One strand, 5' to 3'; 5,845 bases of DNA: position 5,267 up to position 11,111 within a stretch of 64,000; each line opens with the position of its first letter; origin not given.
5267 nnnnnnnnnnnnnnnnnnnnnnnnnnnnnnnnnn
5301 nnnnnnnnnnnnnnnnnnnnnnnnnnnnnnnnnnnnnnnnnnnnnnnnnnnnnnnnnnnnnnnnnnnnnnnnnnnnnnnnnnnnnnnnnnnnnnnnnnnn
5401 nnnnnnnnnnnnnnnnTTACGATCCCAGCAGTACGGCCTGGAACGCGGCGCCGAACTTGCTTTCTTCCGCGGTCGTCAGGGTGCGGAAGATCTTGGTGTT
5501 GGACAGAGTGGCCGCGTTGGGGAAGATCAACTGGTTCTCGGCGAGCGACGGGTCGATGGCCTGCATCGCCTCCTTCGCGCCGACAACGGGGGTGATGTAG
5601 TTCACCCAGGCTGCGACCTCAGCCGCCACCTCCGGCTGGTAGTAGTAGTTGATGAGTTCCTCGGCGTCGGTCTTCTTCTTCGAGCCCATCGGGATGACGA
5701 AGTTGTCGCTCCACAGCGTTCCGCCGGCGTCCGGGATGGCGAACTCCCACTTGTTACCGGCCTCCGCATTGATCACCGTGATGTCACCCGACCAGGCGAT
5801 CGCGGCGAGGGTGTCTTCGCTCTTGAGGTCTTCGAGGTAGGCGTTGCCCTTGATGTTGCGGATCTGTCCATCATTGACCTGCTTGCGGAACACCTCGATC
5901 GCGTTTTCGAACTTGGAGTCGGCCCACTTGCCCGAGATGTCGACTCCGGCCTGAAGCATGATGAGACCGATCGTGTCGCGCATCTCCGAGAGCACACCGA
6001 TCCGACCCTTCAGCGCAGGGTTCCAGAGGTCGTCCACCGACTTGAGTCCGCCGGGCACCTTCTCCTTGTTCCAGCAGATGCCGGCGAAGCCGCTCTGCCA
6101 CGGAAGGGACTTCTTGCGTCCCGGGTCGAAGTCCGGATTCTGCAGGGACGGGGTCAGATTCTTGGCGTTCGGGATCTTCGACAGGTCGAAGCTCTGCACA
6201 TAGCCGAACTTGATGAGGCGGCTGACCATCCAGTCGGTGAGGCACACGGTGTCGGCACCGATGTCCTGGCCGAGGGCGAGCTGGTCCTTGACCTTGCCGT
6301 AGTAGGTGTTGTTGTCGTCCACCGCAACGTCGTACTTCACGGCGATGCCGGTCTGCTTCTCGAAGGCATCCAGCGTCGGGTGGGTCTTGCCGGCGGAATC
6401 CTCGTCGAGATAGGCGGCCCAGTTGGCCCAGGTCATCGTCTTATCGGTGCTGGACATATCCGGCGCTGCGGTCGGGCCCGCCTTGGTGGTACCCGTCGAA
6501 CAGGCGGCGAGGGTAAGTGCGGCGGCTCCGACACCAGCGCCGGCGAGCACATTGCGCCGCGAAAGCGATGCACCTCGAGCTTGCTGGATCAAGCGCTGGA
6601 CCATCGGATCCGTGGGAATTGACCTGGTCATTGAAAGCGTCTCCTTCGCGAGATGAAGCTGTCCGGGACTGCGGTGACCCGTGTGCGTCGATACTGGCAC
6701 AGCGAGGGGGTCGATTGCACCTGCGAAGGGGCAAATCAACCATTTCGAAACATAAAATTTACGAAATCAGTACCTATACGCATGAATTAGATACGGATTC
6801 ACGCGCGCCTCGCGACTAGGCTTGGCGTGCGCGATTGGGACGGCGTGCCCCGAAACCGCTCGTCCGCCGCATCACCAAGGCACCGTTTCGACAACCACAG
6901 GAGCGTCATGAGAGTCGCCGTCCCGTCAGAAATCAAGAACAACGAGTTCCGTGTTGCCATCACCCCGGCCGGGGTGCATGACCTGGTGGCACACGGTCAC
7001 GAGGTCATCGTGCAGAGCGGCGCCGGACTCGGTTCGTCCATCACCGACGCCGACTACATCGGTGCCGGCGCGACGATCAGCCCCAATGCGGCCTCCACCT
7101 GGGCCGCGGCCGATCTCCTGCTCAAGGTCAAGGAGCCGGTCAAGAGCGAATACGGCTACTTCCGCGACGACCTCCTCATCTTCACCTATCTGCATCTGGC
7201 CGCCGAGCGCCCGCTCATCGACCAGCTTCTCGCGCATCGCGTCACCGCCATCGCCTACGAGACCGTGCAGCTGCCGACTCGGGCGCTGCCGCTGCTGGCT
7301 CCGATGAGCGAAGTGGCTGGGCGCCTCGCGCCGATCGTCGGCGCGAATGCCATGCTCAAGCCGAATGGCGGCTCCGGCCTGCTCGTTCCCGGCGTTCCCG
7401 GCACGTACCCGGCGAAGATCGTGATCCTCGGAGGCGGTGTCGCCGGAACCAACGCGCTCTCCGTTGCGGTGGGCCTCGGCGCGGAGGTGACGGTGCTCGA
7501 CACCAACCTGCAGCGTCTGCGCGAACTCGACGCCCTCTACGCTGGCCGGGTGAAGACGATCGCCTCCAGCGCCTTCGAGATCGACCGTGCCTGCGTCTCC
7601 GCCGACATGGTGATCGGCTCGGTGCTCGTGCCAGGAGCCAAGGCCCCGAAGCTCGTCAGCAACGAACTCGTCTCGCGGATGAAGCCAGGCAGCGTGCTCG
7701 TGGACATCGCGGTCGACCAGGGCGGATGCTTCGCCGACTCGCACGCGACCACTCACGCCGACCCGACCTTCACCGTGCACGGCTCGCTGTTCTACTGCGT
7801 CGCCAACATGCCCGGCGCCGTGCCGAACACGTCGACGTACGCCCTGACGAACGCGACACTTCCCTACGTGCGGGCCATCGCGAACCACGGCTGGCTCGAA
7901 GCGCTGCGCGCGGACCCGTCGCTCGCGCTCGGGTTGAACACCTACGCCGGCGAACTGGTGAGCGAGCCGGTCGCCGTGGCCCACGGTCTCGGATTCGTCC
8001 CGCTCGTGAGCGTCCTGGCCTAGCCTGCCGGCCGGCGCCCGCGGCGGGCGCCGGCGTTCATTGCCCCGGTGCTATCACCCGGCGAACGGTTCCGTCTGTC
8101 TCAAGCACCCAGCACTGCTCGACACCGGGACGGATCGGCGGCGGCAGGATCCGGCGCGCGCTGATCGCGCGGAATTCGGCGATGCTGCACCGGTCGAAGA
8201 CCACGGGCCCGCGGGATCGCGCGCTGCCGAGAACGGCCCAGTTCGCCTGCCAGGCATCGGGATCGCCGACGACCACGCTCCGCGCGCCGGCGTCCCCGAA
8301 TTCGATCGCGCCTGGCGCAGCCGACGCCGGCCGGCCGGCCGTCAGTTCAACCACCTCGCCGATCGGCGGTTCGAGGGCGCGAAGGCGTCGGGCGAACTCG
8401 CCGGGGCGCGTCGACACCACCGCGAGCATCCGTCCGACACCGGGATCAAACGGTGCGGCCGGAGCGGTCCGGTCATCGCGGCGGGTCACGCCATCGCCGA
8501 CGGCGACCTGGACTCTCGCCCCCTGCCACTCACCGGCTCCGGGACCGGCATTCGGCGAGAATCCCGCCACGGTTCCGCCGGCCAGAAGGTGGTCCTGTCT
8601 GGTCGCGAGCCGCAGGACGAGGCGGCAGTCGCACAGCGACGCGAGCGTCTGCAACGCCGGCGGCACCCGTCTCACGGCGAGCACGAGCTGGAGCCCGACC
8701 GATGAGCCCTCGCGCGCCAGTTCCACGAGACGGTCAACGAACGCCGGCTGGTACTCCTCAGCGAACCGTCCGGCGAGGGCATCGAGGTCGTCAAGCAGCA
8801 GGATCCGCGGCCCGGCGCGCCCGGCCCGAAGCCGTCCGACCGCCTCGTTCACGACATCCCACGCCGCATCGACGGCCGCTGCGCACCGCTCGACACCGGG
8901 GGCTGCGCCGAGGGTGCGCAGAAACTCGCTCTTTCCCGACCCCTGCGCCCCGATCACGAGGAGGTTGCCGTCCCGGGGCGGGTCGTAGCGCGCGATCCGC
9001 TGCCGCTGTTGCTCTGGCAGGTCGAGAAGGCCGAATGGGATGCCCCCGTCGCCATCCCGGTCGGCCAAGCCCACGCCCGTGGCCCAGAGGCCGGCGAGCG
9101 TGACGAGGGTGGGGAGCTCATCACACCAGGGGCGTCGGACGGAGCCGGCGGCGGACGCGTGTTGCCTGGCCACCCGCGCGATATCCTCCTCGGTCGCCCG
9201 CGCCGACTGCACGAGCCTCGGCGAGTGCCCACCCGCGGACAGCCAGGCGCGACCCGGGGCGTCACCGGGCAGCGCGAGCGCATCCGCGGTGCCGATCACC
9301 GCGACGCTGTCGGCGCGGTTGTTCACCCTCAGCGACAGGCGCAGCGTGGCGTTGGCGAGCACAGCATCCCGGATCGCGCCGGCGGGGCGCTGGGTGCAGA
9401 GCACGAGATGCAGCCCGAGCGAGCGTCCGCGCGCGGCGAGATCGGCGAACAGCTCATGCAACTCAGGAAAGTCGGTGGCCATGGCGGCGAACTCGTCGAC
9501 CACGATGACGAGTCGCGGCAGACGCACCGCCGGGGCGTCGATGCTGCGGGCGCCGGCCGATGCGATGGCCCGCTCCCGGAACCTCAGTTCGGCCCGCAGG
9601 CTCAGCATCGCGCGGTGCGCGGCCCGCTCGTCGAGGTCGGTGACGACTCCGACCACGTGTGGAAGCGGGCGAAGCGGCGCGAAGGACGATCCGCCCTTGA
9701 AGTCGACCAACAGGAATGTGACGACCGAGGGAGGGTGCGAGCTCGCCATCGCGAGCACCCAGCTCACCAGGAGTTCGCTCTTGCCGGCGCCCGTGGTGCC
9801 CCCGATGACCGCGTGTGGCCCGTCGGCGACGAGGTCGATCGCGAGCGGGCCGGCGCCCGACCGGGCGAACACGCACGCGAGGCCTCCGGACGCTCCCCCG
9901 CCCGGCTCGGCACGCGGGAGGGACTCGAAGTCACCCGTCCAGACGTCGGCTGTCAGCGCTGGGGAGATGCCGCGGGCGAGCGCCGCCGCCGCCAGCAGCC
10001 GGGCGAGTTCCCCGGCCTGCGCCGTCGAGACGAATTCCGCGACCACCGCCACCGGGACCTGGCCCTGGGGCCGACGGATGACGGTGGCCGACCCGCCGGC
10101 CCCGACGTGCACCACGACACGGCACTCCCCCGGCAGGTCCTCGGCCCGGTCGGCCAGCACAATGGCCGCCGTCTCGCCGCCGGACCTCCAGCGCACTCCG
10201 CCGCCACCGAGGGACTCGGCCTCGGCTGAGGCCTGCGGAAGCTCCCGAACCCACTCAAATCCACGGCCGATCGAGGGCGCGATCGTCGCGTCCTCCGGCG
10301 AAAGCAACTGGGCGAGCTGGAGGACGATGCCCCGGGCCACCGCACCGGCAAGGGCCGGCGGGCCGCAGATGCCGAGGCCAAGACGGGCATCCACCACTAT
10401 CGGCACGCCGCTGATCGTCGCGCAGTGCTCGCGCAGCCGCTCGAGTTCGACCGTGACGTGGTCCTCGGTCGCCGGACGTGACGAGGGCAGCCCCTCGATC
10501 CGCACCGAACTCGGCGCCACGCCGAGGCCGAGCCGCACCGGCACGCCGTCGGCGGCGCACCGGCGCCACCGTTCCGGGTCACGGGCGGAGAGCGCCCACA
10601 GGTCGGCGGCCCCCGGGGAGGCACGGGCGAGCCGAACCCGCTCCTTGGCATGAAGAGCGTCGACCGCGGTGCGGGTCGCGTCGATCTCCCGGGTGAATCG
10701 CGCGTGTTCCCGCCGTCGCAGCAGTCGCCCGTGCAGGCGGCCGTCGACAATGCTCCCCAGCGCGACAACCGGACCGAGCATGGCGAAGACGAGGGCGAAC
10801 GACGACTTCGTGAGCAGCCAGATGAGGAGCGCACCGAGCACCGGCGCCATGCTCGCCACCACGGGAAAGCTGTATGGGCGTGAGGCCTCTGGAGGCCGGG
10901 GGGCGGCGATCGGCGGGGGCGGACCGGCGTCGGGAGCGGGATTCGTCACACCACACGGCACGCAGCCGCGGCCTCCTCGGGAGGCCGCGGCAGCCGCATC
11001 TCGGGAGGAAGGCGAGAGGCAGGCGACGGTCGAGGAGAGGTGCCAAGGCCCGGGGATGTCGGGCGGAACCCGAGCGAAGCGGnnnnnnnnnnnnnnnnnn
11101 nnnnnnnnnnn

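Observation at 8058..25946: Nine-gene phospho-signalling / MoxR / giant-adhesin / EccC-like ATPase cluster: candidate uncharacterised cell-surface assembly or secretion system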

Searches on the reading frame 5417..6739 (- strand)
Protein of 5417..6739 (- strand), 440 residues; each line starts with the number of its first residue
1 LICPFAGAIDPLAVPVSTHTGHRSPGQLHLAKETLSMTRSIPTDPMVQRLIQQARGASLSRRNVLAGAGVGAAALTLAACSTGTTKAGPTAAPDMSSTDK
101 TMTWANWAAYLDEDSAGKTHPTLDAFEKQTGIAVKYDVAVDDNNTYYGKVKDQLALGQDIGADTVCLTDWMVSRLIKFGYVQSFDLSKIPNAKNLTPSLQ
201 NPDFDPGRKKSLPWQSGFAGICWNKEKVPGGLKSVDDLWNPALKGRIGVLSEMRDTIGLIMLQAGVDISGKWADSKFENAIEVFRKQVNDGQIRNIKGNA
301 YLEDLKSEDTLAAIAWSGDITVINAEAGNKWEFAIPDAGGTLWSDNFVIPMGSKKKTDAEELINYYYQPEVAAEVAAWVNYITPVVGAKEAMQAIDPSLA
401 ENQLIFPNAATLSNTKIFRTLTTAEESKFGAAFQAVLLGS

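Call 7: search_protein_families(library=pfam, proteins=[window:5417-6739:-], max_evalue=0.001)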
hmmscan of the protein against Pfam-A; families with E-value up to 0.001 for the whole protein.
window:5417-6739:- (440 aa): 3 families
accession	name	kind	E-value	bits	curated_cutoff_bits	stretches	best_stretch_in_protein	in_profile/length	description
PF13416.11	SBP_bac_8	-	1.1e-29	104.5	27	1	124-390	4-267/279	Bacterial extracellular solute-binding protein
PF13343.11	SBP_bac_6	-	5.8e-18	65.7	24.6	1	172-399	21-228/245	Bacterial extracellular solute-binding protein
PF01547.30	SBP_bac_1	-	4.1e-12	47.1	26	1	122-372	14-306/307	Bacterial extracellular solute-binding protein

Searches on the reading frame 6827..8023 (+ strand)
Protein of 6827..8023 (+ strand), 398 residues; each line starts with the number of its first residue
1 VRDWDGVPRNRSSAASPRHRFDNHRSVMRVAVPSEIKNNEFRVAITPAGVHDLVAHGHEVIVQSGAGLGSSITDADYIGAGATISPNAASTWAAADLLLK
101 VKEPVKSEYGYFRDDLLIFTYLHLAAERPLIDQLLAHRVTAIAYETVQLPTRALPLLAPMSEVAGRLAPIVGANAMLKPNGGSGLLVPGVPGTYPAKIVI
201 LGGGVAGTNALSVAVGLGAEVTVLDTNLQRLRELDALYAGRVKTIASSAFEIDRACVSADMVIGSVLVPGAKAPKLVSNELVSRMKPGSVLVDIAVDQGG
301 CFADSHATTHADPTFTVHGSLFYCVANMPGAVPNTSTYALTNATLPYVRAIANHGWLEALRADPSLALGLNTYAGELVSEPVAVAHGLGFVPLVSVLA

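Call 7: search_protein_families(library=pfam, proteins=[window:6827-8023:+], max_evalue=0.001)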
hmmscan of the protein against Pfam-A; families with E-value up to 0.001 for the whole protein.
window:6827-8023:+ (398 aa): 4 families
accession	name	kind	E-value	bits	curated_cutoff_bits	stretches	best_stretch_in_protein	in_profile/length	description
PF01262.27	AlaDh_PNT_C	-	4e-82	275.2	23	1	168-379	1-213/214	Alanine dehydrogenase/PNT, C-terminal domain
PF05222.21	AlaDh_PNT_N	-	7.9e-47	159.3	30.4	1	32-164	2-136/136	Alanine dehydrogenase/PNT, N-terminal domain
PF03807.23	F420_oxidored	-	0.00018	22.5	21.6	0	197-296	1-93/94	NADP oxidoreductase coenzyme F420-dependent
PF02826.25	2-Hacid_dh_C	-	0.00073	19.4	25.1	0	196-295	37-127/178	D-isomer specific 2-hydroxyacid dehydrogenase, NAD binding domain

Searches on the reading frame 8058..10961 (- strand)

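Call 3: search_protein_families(library=pfam, proteins=[window:8058-10961:-], max_evalue=0.01)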
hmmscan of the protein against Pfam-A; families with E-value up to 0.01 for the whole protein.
window:8058-10961:- (967 aa): 7 families
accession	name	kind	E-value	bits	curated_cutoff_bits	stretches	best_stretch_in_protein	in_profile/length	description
PF01580.24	FtsK_SpoIIIE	-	7.8e-32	110.9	24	2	372-579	30-211/221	FtsK/SpoIIIE family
PF13401.12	AAA_22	-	1.2e-07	32.6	27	0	383-522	7-121/130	AAA domain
PF13191.12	AAA_16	-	1.3e-06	29.4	32.6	0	657-685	14-45/167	AAA ATPase domain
PF13555.12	AAA_29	-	0.00032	20.8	27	0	660-681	18-39/61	P-loop containing region of AAA domain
PF13481.12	AAA_25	-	0.00069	19.7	27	0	379-429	31-88/195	AAA domain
PF20703.3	nSTAND1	-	0.0022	18.1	27.1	0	376-498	28-131/379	Novel STAND NTPase 1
PF05729.18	NACHT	-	0.0055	17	26.7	0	385-416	4-36/167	NACHT domain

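Call 8: search_protein_families(library=ncbifam, proteins=[window:8058-10961:-], max_evalue=0.001)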
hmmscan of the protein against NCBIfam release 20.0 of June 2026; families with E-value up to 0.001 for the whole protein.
window:8058-10961:- (967 aa): 7 families
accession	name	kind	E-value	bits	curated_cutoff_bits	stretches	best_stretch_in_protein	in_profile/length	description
TIGR03928.1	T7_EssCb_Firm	equivalog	6.3e-76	256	778.4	3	379-587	467-683/1296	type VII secretion protein EssC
TIGR03924.1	T7SS_EccC_a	equivalog_domain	1.7e-71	241.9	509.15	2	380-582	449-662/673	type VII secretion protein EccCa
TIGR03925.1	T7SS_EccC_b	equivalog_domain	6.5e-48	163.3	346.55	1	372-685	67-382/564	type VII secretion protein EccCb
NF007615.0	PRK10263.1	equivalog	4.6e-15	54.4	1566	2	480-565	1138-1225/1355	DNA translocase FtsK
NF041017.1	DNA_import_CedB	equivalog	1.1e-07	30.9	700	0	482-526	472-516/590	DNA import protein CedB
NF042943.1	HerA_antiphage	equivalog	4.2e-06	25.6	800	0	506-558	463-514/566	anti-phage-associated helicase HerA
TIGR03420.1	DnaA_homol_Hda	equivalog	0.00034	20.2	194.8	0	663-773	37-140/226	DnaA regulatory inactivator Hda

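Call 79: search_protein_families(library=padloc, proteins=[window:8058-10961:-], max_evalue=0.00001)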
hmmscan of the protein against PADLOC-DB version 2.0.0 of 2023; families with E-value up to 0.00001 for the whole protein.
window:8058-10961:- (967 aa): 7 families
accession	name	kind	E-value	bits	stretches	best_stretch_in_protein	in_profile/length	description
PDLC04140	mad8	-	1.5e-31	108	1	374-556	19-263/314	mads_8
PDLC02806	SspH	-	2.3e-24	83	1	380-562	1536-1727/1766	SspH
PDLC02804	SspH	-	2.3e-17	59.8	1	363-565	1315-1527/1561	SspH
PDLC01055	HerA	-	1.3e-08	32.2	0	383-416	159-193/532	Type III coevolved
PDLC04100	HerA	-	5.5e-08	29.9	0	507-559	470-521/580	-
PDLC04105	HerA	-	4e-07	27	0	504-555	447-497/576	-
PDLC04098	HerA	-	4.9e-06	23.4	0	502-552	556-605/686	-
